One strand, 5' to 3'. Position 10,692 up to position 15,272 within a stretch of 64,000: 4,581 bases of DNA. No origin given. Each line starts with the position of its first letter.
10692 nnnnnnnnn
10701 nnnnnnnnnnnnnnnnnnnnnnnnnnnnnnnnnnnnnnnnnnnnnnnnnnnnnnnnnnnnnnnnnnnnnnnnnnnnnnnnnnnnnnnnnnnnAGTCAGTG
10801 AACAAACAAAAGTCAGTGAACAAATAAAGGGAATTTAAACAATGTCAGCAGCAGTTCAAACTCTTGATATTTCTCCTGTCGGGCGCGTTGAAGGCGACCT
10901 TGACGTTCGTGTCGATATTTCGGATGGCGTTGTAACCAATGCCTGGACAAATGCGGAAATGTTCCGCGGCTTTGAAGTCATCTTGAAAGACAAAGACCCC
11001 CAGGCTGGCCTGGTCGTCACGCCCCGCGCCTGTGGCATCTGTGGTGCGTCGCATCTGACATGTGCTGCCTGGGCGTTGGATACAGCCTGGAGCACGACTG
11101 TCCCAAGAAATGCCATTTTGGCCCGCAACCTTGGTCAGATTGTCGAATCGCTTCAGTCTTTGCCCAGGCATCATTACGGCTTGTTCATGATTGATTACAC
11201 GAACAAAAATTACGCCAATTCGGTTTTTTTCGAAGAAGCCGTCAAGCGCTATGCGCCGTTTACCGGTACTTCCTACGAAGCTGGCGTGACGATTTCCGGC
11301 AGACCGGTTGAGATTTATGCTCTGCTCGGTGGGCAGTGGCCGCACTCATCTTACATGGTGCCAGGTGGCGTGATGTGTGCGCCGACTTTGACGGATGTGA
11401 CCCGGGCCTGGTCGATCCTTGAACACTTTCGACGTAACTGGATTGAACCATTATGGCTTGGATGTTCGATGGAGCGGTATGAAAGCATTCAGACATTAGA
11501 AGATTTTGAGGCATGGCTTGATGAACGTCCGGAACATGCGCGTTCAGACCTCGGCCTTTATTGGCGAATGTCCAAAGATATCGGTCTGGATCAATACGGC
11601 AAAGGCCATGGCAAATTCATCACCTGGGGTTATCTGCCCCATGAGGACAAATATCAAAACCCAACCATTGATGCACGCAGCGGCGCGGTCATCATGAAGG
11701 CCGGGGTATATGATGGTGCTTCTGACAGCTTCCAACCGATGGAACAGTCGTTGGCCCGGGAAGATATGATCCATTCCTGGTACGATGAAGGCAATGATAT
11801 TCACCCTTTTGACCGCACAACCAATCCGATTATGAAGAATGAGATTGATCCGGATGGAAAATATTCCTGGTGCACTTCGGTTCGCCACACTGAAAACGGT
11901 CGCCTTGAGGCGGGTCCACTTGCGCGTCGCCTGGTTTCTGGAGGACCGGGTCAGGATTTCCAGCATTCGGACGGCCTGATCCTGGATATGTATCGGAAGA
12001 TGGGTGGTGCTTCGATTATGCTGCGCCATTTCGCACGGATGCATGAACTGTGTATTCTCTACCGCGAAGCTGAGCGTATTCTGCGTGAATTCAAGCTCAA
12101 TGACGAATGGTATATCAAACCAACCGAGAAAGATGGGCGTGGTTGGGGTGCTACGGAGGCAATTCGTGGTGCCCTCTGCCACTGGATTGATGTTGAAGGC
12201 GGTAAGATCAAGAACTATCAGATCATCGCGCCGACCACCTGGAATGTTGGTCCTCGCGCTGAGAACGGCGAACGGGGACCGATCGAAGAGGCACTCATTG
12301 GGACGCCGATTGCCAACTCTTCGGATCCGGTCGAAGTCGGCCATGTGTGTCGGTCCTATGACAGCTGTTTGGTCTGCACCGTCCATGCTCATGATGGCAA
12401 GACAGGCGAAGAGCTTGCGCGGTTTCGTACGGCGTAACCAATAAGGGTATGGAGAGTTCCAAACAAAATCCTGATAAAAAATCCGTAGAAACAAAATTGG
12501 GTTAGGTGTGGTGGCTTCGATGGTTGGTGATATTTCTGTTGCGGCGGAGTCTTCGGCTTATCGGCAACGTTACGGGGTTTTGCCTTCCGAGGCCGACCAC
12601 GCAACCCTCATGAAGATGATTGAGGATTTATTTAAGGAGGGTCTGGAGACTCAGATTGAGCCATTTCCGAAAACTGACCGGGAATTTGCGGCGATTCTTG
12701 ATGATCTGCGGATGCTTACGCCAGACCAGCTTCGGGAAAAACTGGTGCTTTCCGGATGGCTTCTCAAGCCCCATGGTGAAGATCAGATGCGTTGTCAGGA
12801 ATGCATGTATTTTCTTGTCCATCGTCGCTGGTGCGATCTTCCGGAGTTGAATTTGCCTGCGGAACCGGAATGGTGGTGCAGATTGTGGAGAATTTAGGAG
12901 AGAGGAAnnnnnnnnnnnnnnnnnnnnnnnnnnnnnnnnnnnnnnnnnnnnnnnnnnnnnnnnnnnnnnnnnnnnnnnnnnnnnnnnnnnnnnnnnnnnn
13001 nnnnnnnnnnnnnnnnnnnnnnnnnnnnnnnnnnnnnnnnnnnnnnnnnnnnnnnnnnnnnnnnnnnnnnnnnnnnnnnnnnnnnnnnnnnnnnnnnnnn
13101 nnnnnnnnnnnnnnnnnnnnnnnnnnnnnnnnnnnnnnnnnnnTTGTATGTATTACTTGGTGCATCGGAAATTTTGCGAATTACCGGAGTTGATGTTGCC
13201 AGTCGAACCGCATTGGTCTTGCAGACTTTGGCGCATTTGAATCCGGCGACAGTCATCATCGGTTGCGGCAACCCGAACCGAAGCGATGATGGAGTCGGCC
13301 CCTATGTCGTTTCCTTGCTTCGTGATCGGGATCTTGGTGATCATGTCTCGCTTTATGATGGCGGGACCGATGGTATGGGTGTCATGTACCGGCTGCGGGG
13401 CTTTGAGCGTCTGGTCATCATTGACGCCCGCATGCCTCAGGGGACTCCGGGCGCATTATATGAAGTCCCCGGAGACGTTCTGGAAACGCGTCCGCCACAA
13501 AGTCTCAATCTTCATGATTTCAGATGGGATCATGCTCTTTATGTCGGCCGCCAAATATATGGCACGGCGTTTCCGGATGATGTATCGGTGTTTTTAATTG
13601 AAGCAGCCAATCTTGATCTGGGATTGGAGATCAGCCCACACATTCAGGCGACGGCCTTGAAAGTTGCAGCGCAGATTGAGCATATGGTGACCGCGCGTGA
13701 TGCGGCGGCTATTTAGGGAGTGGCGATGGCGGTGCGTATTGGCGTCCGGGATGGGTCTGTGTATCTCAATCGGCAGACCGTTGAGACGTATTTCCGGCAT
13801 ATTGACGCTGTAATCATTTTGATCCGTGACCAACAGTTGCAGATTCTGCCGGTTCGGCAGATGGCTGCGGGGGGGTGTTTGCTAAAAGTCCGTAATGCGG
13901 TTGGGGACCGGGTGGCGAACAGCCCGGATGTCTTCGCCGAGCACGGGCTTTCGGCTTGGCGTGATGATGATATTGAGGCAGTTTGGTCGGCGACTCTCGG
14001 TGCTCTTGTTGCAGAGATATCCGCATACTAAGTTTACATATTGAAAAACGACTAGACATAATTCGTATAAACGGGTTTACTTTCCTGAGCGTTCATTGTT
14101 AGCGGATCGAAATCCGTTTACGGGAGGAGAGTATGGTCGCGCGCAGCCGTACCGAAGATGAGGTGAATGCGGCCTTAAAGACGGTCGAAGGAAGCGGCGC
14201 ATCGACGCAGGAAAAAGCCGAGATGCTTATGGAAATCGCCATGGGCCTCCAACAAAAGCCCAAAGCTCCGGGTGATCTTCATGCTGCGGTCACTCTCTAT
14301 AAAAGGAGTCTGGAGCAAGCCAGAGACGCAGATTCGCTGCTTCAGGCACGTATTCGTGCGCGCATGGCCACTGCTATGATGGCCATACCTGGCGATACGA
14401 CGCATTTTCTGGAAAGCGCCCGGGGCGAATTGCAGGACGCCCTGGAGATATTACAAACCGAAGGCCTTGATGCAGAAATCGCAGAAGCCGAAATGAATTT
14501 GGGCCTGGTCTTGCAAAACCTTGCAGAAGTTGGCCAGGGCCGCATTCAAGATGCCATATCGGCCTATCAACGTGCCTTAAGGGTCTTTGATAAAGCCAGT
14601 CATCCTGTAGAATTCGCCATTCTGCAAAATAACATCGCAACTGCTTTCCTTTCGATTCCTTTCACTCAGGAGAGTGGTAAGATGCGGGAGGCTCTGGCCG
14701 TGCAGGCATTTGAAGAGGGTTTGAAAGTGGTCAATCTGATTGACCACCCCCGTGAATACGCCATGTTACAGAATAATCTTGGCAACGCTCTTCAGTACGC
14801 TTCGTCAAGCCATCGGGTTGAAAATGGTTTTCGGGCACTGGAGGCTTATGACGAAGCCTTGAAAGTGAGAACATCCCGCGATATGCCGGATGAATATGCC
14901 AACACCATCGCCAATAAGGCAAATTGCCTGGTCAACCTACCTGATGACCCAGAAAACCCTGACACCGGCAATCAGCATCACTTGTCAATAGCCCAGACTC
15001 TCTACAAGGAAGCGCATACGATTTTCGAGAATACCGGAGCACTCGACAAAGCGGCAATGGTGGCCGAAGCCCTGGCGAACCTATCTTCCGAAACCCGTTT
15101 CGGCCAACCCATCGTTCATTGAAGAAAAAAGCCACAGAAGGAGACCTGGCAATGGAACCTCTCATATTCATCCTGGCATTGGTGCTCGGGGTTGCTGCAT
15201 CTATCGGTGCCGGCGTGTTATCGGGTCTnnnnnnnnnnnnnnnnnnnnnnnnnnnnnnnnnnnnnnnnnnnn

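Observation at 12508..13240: Tandem paralogous small proteins with a conserved C-terminal 4-Cys motif inside the hydrogenase operon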

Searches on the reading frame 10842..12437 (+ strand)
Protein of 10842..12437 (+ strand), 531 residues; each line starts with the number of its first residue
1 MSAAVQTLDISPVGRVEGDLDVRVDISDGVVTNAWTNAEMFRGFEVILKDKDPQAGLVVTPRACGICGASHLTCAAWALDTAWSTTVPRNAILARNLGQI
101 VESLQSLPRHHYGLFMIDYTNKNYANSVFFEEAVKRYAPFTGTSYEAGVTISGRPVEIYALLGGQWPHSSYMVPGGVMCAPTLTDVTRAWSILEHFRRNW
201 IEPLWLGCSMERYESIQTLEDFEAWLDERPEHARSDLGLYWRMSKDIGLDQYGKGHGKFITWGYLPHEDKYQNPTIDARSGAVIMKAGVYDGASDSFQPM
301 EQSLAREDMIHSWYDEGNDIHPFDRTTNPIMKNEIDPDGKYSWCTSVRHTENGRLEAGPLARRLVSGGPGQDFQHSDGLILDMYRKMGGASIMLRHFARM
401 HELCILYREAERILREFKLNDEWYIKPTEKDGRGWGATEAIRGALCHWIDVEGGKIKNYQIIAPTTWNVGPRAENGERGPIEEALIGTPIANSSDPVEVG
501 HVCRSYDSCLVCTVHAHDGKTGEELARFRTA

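Call 4: search_protein_families(library=ncbifam, proteins=[window:10842-12437:+], max_evalue=1)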
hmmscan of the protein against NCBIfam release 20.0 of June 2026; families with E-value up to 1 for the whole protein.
window:10842-12437:+ (531 aa): 8 families
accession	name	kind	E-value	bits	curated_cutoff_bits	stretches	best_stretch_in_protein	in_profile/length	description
NF033181.1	NiFeSe_hydrog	equivalog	9.4e-91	305.2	600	3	249-522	248-502/507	nickel-dependent hydrogenase large subunit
NF045518.1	H2_NiFeSe_large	exception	4e-81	273.3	780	2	248-516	219-481/485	NiFeSe hydrogenase large subunit HysA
NF007778.0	PRK10467.1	equivalog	4.6e-58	196.9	969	2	306-523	328-560/567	hydrogenase 2 large subunit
NF007550.0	PRK10170.1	equivalog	3.1e-40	138.2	1101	2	311-525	371-591/597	Ni/Fe-hydrogenase large subunit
TIGR03295.1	frhA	equivalog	2.2e-29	102.7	392.5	2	6-122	3-120/412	coenzyme F420 hydrogenase subunit alpha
NF040832.1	sulfhyd_HydA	equivalog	2e-14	53.5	880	2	10-127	7-123/426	NADPH-dependent hydrogenase/sulfhydrogenase 1 subunit alpha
NF040828.1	sulfhyd_ShyA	equivalog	2.7e-14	52.9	700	2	9-185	4-172/415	NAD(P)-dependent hydrogenase/sulfhydrogenase 2 subunit alpha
NF041785.2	VhuA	equivalog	1e-11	44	800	1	8-120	4-117/418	F420-non-reducing hydrogenase Vhu subunit A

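Call 31: search_solved_structures(query=window:10842-12434:+, max_evalue=1e-20)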
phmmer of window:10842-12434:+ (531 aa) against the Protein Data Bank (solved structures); distinct sequences matched with E-value up to 1e-20: 54.
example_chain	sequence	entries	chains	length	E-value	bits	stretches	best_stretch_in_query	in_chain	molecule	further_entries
7uus_A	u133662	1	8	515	1.9e-181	607.6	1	8-515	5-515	Hydrogenase-2, large subunit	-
7utd_A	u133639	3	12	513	2.2e-181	607.4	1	8-515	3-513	Hydrogenase-2, large subunit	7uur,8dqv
1frf_L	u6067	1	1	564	2.5e-61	211.1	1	303-528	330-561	[NI-FE] HYDROGENASE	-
4kl8_L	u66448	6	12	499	3.4e-60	207.4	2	251-515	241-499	Nickel-dependent hydrogenase large subunit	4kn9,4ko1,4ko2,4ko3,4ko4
1yrq_H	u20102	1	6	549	7.7e-60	206.2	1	303-515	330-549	Periplasmic [NiFe] hydrogenase large subunit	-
4ud2_Q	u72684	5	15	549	8.4e-60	206.1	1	303-515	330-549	NICKEL-DEPENDENT HYDROGENASE LARGE SUBUNIT | PERIPLASMIC [NIFE] HYDROGENASE LARGE SUBUNIT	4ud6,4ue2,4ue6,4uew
4ucq_Q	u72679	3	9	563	9.4e-60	205.9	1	303-515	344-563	NICKEL-DEPENDENT HYDROGENASE LARGE SUBUNIT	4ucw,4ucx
4urh_Q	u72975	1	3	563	9.5e-60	205.9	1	303-515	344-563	NICKEL-DEPENDENT HYDROGENASE LARGE SUBUNIT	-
1yqw_Q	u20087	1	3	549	1.1e-59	205.7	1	303-515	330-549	Periplasmic [NiFe] hydrogenase large subunit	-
1cc1_L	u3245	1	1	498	1.2e-59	205.5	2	251-515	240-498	HYDROGENASE (LARGE SUBUNIT)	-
3h3x_Q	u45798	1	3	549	1.5e-59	205.2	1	303-515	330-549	Periplasmic [NiFe] hydrogenase large subunit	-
4upe_Q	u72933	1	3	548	1.6e-59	205.1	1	303-515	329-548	NICKEL-DEPENDENT HYDROGENASE LARGE SUBUNIT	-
3cus_Q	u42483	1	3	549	1.9e-59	204.9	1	303-515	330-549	Periplasmic [NiFe] hydrogenase large subunit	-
3cur_H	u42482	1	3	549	2.8e-59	204.3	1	303-515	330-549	Periplasmic [NiFe] hydrogenase large subunit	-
4ueq_Q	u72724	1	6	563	3.4e-59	204.1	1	303-515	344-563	NICKEL-DEPENDENT HYDROGENASE LARGE SUBUNIT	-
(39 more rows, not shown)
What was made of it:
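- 10842..12437 (+): hucL (hupL), large subunit, 531 aa. Calls 4, 31 (M. smegmatis HucL, E 2e-181).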

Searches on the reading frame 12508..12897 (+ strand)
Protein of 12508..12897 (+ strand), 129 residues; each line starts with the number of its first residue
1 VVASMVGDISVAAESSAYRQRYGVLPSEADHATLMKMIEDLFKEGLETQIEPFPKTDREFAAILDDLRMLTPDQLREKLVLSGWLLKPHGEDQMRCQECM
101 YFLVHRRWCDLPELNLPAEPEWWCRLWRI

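Call 3: search_protein_families(library=pfam, proteins=[window:12508-12897:+], max_evalue=1)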
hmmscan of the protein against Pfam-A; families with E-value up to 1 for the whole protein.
window:12508-12897:+ (129 aa): 0 families

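Call 4: search_protein_families(library=ncbifam, proteins=[window:12508-12897:+], max_evalue=1)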
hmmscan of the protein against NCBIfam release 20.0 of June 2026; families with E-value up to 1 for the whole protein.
window:12508-12897:+ (129 aa): 0 families

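Call 9: find_homologous_proteins(query=window:12508-12894:+, max_evalue=0.001)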
Query window:12508-12894:+ (129 aa): 246 proteins with E <= 0.001 among 252 candidates; the best 120 are listed.
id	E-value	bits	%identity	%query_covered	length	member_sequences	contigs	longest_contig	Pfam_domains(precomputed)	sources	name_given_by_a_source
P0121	1.6e-81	289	100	97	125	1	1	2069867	-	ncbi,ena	-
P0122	9.3e-71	254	82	99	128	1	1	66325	-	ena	-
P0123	4.7e-70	252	83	99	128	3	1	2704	-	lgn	-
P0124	3.5e-69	249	87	94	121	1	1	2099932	-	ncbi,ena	-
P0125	1.1e-67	244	80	98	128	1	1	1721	-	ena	-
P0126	2.2e-67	243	81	99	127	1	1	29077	-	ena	-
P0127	1.6e-65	237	79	98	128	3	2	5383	-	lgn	-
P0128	3.2e-64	233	77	98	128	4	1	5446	-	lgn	-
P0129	5.7e-64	232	80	93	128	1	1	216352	-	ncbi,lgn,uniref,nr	ncbi:hypothetical protein LNKW23_06990 [Paralimibaculum aggregatum]|uniref:Uncharacterized protein n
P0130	2.3e-63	230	75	99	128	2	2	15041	-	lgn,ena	-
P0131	2.8e-63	230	73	99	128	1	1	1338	-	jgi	-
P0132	6.9e-63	228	73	99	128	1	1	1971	-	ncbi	-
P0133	2.6e-62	227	79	91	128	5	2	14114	-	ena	-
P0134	2.5e-61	223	72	99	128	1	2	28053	-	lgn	-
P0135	4.0e-61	223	75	98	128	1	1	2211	-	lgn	-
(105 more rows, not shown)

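Call 67: predict_structure(alignment_id=A3)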
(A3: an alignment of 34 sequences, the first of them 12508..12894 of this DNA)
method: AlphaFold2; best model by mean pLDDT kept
length: 129 residues; sequences in the alignment: 34
mean_pLDDT: 67.1   pTM: 0.64
mean pLDDT of the five models: 67.1, 64.0, 62.9, 61.3, 50.1
residues with pLDDT >= 90: 9; 70-90: 64; 50-70: 18; < 50: 38
segments of 3 or more residues with pLDDT < 50: 1-5, 88-93, 106-129
pLDDT, mean of each block of 10 residues (from residue 1): 48 87 91 83 83 74 82 87 61 49 47 38 40
secondary structure, 60 per line:
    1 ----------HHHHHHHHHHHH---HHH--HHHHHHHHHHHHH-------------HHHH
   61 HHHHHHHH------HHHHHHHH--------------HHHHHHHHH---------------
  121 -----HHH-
elements in order: H11-22 H31-43 H57-68 H75-82 H97-105
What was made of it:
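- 12757..12894 (+): ORF1 C-terminal Cys4 (HiPIP-like) domain. Cys96, 99, 109 and 124 lie at nt 12793, 12802, 12832 and 12877. The fold is transferred from ORF2 by homology; the AF2 model of ORF1 itself was poor here (call 67).
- On HiPIP (PF01355 / PROSITE PS00596): It was not replicated for ORF1 because that model was poor (call 67).
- A second model, built from ORF1 orthologues only, was unreliable in the Cys domain (pLDDT below 50; call 67).
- Tried and rejected: I did not submit it to fold search (call 67).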

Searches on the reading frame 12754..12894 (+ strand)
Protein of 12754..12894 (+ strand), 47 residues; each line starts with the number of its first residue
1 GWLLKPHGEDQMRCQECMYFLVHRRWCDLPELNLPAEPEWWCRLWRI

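Call 66: search_protein_families(library=pfam, proteins=[window:12754-12894:+], max_evalue=10)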
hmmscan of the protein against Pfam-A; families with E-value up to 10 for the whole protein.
seq(47 aa): 0 families
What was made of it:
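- Tried and rejected: A Pfam scan of ten isolated C-terminal domains at E of 10 or less also gave nothing (call 66).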

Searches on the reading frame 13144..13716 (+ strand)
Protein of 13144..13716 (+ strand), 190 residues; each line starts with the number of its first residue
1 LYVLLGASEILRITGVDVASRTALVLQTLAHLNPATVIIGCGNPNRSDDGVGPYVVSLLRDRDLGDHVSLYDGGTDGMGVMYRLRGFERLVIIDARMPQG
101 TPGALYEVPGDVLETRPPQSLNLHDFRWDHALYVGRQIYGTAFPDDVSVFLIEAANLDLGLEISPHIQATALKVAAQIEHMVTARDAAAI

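Call 3: search_protein_families(library=pfam, proteins=[window:13144-13716:+], max_evalue=1)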
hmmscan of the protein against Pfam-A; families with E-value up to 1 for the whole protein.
window:13144-13716:+ (190 aa): 1 family
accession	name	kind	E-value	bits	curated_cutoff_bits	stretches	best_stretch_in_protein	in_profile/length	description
PF01750.23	HycI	-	6.1e-09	36.2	23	1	55-178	3-127/130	Hydrogenase maturation protease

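Call 4: search_protein_families(library=ncbifam, proteins=[window:13144-13716:+], max_evalue=1)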
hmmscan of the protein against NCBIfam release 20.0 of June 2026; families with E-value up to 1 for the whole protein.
window:13144-13716:+ (190 aa): 8 families
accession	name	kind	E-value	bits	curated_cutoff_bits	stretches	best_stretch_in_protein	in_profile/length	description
TIGR00072.1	hydrog_prot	superfamily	5.5e-33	114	47.45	1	37-180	1-143/145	hydrogenase maturation protease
NF045519.1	NiFeSe_H2_mat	exception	2.6e-13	50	190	1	37-171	4-136/152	NiFeSe hydrogenase maturation protease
TIGR00140.1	hupD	subfamily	4.2e-12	46.2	151.8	1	37-178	2-143/151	HyaD/HybD family hydrogenase maturation endopeptidase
TIGR00130.1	frhD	equivalog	2.5e-09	37.4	134.95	1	35-131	4-103/153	coenzyme F420-reducing hydrogenase, FrhD protein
NF007777.0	PRK10466.1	equivalog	1.5e-08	34.6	190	1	36-115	3-84/164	HyaD/HybD family hydrogenase maturation endopeptidase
TIGR00142.1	hycI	equivalog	5.5e-06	26.2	119.1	1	37-114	2-81/146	hydrogenase maturation peptidase HycI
NF007616.0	PRK10264.1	equivalog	0.0024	17.6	261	1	36-114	6-85/195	hydrogenase 1 maturation protease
TIGR01441.2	GPR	equivalog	0.15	11.1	120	1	25-58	82-117/306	GPR endopeptidase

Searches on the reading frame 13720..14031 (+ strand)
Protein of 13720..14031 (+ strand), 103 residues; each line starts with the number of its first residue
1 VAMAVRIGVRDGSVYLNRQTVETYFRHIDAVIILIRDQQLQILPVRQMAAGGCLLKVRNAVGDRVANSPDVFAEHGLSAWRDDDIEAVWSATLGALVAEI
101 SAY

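Call 3: search_protein_families(library=pfam, proteins=[window:13720-14031:+], max_evalue=1)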
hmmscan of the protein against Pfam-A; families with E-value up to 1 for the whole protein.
window:13720-14031:+ (103 aa): 0 families

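Call 4: search_protein_families(library=ncbifam, proteins=[window:13720-14031:+], max_evalue=1)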
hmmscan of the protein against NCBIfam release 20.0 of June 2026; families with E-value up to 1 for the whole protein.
window:13720-14031:+ (103 aa): 0 families

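Call 70: search_solved_structures(query=window:13720-14028:+, max_evalue=10)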
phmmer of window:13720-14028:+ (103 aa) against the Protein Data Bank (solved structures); distinct sequences matched with E-value up to 10: 3.
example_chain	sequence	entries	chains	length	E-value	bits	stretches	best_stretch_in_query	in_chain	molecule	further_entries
6cqs_A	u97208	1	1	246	0.25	14.7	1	41-87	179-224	Beta-lactamase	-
3e9n_A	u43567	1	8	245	0.58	13.5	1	19-72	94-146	PUTATIVE SHORT-CHAIN DEHYDROGENASE/REDUCTASE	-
9bh5_AC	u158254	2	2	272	1.7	12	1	13-65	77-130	Small ribosomal subunit protein uS5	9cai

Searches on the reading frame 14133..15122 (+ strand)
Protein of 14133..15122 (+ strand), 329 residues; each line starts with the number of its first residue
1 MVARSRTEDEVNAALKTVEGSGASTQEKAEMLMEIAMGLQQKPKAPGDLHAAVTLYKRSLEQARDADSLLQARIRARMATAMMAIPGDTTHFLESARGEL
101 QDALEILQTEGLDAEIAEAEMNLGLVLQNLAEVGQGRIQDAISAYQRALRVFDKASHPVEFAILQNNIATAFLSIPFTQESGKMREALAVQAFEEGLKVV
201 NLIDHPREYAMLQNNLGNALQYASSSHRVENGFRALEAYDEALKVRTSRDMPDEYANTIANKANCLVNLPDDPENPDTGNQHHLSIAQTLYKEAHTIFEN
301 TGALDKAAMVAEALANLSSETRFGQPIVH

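Call 3: search_protein_families(library=pfam, proteins=[window:14133-15122:+], max_evalue=1)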
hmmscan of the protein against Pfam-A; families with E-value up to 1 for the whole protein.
window:14133-15122:+ (329 aa): 10 families
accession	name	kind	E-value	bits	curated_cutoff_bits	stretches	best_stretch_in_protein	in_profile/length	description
PF13424.12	TPR_12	-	1.9e-07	31.6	30.1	2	121-153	42-76/77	Tetratricopeptide repeat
PF13176.12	TPR_7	-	0.0025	18.2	27.9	0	47-66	13-32/36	Tetratricopeptide repeat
PF14938.12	SNAP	-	0.0055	16.6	25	1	94-157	91-150/282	Soluble NSF attachment protein, SNAP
PF00515.34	TPR_1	-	0.01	16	27.8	1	135-151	14-30/34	Tetratricopeptide repeat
PF07719.23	TPR_2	-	0.013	16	27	1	135-151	14-30/34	Tetratricopeptide repeat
PF04212.24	MIT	-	0.023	15.2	30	0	136-156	18-38/66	MIT (microtubule interacting and transport) domain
PF13432.12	TPR_16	-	0.035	15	32.7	1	131-158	6-28/65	Tetratricopeptide repeat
PF13428.12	TPR_14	-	0.043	14.9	23.5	0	131-153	10-32/44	Tetratricopeptide repeat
PF24885.1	TPR_NPHP3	-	0.24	11.2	100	0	235-316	118-191/239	Nephrocystin-3 TPR domain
PF13414.12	TPR_11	-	0.3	11.3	26.8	1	134-150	6-22/42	TPR repeat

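Call 4: search_protein_families(library=ncbifam, proteins=[window:14133-15122:+], max_evalue=1)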
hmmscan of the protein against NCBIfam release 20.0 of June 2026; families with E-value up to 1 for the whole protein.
window:14133-15122:+ (329 aa): 4 families
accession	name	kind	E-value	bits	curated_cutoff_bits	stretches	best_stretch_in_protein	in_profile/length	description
NF053520.1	HK_Porph_FimS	equivalog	7.6e-05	21.2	600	1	8-172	23-174/618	sensor histidine kinase FimS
NF041082.2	thermosome_alpha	equivalog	0.023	13.6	450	1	83-152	368-441/519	thermosome subunit alpha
NF041083.2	thermosome_beta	equivalog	0.028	13.4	400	1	83-152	369-442/520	thermosome subunit beta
NF033762.1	social_mot_Tgl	equivalog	0.031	13.6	225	1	96-174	43-112/252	social motility TPR repeat lipoprotein Tgl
